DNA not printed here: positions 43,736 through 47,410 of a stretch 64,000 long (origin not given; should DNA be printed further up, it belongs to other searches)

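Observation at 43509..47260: Candidate archaeal (DPANN) polymorphic toxin with BECR-like tRNase tip and coupled immunity gene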

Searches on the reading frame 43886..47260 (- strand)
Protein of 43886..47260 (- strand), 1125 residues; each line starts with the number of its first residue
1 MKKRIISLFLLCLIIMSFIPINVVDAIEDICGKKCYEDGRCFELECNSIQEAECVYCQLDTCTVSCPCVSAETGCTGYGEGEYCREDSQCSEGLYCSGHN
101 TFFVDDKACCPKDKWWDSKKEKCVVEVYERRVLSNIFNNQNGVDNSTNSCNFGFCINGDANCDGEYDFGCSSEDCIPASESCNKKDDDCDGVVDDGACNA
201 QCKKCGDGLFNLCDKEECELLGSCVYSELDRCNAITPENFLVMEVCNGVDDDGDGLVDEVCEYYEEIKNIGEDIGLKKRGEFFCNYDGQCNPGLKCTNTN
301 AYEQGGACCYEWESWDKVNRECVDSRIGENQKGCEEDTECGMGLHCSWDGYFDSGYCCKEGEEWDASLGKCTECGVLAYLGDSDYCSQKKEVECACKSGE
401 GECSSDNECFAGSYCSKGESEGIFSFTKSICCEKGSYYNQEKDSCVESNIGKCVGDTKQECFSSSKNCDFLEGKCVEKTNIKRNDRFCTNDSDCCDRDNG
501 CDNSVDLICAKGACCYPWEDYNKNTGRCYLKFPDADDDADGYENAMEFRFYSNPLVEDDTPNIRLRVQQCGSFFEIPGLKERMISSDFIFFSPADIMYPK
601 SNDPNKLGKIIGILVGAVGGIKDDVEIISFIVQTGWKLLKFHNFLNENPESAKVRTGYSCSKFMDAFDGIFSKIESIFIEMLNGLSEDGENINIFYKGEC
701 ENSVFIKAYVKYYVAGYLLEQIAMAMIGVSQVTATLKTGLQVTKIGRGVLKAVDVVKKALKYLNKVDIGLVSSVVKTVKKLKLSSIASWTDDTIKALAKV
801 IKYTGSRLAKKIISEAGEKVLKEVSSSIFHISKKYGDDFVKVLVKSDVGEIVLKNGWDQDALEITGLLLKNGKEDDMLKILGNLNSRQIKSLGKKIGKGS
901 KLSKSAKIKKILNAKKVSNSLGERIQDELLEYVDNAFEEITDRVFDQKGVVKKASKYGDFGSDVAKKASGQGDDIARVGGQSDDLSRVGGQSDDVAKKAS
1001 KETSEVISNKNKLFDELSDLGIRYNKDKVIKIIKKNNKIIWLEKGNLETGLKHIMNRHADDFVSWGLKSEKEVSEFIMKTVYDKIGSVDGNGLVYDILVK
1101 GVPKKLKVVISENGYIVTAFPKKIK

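Call 3: search_protein_families(library=pfam, proteins=[window:43886-47260:-], max_evalue=1)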
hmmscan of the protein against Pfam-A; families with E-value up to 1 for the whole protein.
window:43886-47260:- (1125 aa): 4 families
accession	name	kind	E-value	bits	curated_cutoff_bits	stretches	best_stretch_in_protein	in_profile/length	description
PF11617.13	Cu-binding_MopE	-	0.018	15.7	27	2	178-195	13-30/30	Putative metal-binding motif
PF00312.27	Ribosomal_S15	-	0.053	14.1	31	1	717-779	17-76/81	Ribosomal protein S15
PF18809.6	PBECR1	-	0.092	13.7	27.6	1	1047-1122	24-100/104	phage-Barnase-EndoU-ColicinE5/D-RelE like nuclease1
PF10075.15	CSN8_PSD8_EIF3K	-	0.14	12.5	23.7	0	920-945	78-103/144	CSN8/PSMD8/EIF3K family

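Call 4: search_protein_families(library=ncbifam, proteins=[window:43886-47260:-], max_evalue=1)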
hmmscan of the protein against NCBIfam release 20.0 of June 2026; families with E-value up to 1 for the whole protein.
window:43886-47260:- (1125 aa): 0 families

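Call 31: find_homologous_proteins(query=window:43886-47260:-, max_evalue=0.001)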
Query window:43886-47260:- (1125 aa): 18 proteins with E <= 0.001 among 6768 candidates.
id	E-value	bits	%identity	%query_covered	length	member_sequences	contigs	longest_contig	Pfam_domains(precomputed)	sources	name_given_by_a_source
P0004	0.0e+0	2575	100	99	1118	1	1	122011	-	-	-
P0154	2.6e-210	720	39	81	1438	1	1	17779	PF24494.2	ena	-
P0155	7.8e-87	311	29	72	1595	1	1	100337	PF11617.14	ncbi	-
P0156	1.2e-76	277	30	83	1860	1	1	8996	-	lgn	-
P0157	1.8e-68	250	29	82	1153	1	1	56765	PF11617.14,PF13403.12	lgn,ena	-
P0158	7.5e-28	115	23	53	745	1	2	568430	-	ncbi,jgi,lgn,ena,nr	ncbi:hypothetical protein COV20_03705 [Candidatus Woesearchaeota archaeon CG10_big_fil_rev_8_21_14_0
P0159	1.6e-19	88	28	13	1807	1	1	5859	PF11617.14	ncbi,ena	-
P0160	3.7e-11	60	31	12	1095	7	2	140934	PF11617.14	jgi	-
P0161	7.9e-11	59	37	8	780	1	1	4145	PF11617.14,PF18962.8,PF06119.20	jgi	jgi:hypothetical protein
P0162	1.0e-8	52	37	9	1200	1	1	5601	PF11617.14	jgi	jgi:hypothetical protein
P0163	9.6e-7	45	34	10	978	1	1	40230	PF22352.3,PF11617.14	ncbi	ncbi:MAG: MopE-related protein [Myxococcota bacterium]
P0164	4.7e-6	43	40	8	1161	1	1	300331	PF11617.14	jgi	jgi:uncharacterized protein YebE (UPF0316 family)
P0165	7.4e-6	42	37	9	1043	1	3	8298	PF11617.14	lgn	-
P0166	1.0e-4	39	40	7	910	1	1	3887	PF11617.14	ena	-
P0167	1.1e-4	39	38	10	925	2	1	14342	PF11617.14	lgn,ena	-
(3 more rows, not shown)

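Call 32: search_protein_families(library=pfam, proteins=[P0154, P0155, P0156, P0157, P0158], max_evalue=0.01)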
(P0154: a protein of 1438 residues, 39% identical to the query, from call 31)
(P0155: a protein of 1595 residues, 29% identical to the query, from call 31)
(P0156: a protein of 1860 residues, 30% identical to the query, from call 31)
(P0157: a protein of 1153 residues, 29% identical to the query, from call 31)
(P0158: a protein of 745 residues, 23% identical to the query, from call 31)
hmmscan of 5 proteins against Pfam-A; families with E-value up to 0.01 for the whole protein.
P0154 (1438 aa): 2 families
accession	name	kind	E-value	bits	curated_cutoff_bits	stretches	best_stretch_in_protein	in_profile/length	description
PF24494.1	DUF7587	-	4.3e-06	27.4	27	1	1333-1424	47-144/146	Domain of unknown function (DUF7587)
PF22596.2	Scabin-like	-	0.0032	17.8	27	1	1322-1437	12-130/130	Scabin-like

P0155 (1595 aa): 1 family
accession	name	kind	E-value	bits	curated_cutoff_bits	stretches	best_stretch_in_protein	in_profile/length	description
PF11617.13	Cu-binding_MopE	-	7.9e-07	29.6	27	1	322-337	15-30/30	Putative metal-binding motif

P0156 (1860 aa): 1 family
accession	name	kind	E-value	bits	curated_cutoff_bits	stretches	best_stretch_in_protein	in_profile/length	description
PF11617.13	Cu-binding_MopE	-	0.0003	21.4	27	1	273-289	14-30/30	Putative metal-binding motif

P0157 (1153 aa): 5 families
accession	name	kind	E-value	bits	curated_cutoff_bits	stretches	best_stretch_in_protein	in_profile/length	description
PF11617.13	Cu-binding_MopE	-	1.3e-14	54.5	27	2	152-182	1-30/30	Putative metal-binding motif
PF13403.11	Hint_2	-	1.8e-05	25.6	28.4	1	1080-1114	1-35/147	Hint domain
PF07591.16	PT-HINT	-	3.7e-05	24.4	27.7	1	1088-1150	2-72/137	Pretoxin HINT domain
PF01079.26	Hint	-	8.1e-05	22.7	29.7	1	1079-1151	11-90/213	Hint module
PF05203.21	Hom_end_hint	-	0.00023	21.6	32.1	1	1081-1131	1-49/228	Hom_end-associated Hint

P0158 (745 aa): 1 family
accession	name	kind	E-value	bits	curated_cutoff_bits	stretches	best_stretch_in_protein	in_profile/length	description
PF11617.13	Cu-binding_MopE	-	0.0069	17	27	1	217-233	13-29/30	Putative metal-binding motif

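Call 34: find_encoding_contigs(protein=P0154, flank=6000, max_places=2)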
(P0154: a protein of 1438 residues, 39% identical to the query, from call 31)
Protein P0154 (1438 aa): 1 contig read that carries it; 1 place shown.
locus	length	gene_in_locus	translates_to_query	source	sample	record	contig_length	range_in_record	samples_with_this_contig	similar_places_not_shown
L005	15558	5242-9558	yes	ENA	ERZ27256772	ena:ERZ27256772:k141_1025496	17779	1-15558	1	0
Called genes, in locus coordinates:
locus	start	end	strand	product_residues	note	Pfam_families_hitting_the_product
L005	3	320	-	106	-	?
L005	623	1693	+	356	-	PF00091:Tubulin, PF12327:FtsZ_C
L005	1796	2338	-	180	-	-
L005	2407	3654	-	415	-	PF13393:tRNA-synt_His, PF00587:tRNA-synt_2b, PF03129:HGTP_anticodon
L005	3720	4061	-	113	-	-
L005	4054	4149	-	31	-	-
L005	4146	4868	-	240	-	PF01177:Asp_Glu_race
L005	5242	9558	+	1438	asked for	PF24494:DUF7587 (weak)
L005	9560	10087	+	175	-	-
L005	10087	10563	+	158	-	-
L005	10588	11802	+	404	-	-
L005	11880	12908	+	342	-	-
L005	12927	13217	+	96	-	PF04956:TrbC, PF18895:T4SS_pilin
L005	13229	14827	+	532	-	-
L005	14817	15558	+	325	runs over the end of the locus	PF19590:TrbL_3 (weak)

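Call 35: find_encoding_contigs(protein=P0155, flank=6000, max_places=2)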
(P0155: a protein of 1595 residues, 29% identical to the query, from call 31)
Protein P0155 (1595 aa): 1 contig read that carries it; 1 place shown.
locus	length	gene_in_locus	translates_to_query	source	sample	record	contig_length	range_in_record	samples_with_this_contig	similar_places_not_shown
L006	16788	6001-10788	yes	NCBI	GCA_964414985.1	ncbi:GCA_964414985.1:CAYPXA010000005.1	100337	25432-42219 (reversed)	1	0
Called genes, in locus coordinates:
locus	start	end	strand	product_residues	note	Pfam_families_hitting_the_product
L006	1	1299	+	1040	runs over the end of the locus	-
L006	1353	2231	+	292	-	PF00557:Peptidase_M24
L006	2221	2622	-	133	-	-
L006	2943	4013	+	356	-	PF00091:Tubulin, PF12327:FtsZ_C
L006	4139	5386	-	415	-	PF13393:tRNA-synt_His, PF00587:tRNA-synt_2b, PF03129:HGTP_anticodon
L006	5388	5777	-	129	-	-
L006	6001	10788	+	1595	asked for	PF11617:Cu-binding_MopE (faint)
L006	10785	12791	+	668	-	-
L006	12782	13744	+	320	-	-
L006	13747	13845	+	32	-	-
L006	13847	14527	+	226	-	-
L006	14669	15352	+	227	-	-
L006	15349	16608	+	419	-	-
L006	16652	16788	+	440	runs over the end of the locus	-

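Call 36: find_encoding_contigs(protein=P0156, flank=6000, max_places=2)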
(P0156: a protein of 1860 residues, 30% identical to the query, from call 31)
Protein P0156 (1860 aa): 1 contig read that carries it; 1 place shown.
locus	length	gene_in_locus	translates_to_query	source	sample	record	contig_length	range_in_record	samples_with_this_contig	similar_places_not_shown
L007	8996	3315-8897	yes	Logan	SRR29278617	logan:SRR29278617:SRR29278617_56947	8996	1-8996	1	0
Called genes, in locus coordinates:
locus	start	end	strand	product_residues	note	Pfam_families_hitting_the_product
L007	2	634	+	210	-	?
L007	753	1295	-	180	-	-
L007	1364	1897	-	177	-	-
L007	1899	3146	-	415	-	PF13393:tRNA-synt_His, PF00587:tRNA-synt_2b, PF03129:HGTP_anticodon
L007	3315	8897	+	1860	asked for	-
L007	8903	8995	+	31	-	?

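Call 37: find_encoding_contigs(protein=P0157, flank=6000, max_places=2)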
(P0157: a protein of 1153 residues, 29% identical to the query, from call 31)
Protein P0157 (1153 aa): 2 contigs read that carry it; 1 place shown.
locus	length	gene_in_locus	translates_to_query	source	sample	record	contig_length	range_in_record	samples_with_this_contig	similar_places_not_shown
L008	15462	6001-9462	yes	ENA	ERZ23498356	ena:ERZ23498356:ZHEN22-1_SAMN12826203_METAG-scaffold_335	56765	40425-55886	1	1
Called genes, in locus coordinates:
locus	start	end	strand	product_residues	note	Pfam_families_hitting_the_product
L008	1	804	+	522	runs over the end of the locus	-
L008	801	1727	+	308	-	-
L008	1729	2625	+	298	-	PF12666:PrgI (weak), PF26593:TraC-like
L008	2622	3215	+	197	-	-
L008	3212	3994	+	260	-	-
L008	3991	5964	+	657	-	PF12846:AAA_10, PF19044:P-loop_TraG, PF01935:DUF87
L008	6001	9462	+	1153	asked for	PF11617:Cu-binding_MopE, PF13403:Hint_2 (faint)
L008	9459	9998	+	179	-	-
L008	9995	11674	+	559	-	PF07591:PT-HINT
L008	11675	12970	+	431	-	-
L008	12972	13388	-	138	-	-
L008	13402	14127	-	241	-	-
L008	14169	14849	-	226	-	-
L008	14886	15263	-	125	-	PF01201:Ribosomal_S8e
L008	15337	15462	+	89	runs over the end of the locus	PF01423:LSM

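Call 38: find_encoding_contigs(protein=P0158, flank=6000, max_places=2)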
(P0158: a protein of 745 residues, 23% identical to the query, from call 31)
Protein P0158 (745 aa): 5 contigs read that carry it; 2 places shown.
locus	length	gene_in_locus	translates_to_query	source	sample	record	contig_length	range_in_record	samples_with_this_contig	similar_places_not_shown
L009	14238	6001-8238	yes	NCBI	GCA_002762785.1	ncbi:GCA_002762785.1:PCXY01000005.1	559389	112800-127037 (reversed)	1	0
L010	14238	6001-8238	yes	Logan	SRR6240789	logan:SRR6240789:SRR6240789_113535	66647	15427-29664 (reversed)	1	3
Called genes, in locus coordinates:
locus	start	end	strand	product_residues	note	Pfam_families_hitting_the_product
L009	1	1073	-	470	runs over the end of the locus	PF03901:Glyco_transf_22 (weak), PF02366:PMT, PF13231:PMT_2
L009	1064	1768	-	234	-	PF13098:Thioredoxin_2 (faint)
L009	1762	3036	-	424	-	PF13506:Glyco_transf_21, PF03142:Chitin_synth_2 (faint), PF00535:Glycos_transf_2, PF10111:Glyco_tranf_2_2, PF13641:Glyco_tranf_2_3, PF13632:Glyco_trans_2_3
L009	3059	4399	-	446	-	-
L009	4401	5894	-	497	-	PF13231:PMT_2 (weak)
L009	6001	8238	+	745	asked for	-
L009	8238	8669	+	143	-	-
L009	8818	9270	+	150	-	PF06271:RDD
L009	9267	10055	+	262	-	-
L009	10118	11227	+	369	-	-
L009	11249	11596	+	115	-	PF04956:TrbC (weak), PF18895:T4SS_pilin (weak)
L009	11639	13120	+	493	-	-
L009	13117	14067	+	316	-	PF18895:T4SS_pilin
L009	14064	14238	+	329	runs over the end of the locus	PF12666:PrgI, PF26593:TraC-like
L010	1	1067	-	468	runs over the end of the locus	PF02366:PMT, PF03901:Glyco_transf_22 (weak), PF13231:PMT_2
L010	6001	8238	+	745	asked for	-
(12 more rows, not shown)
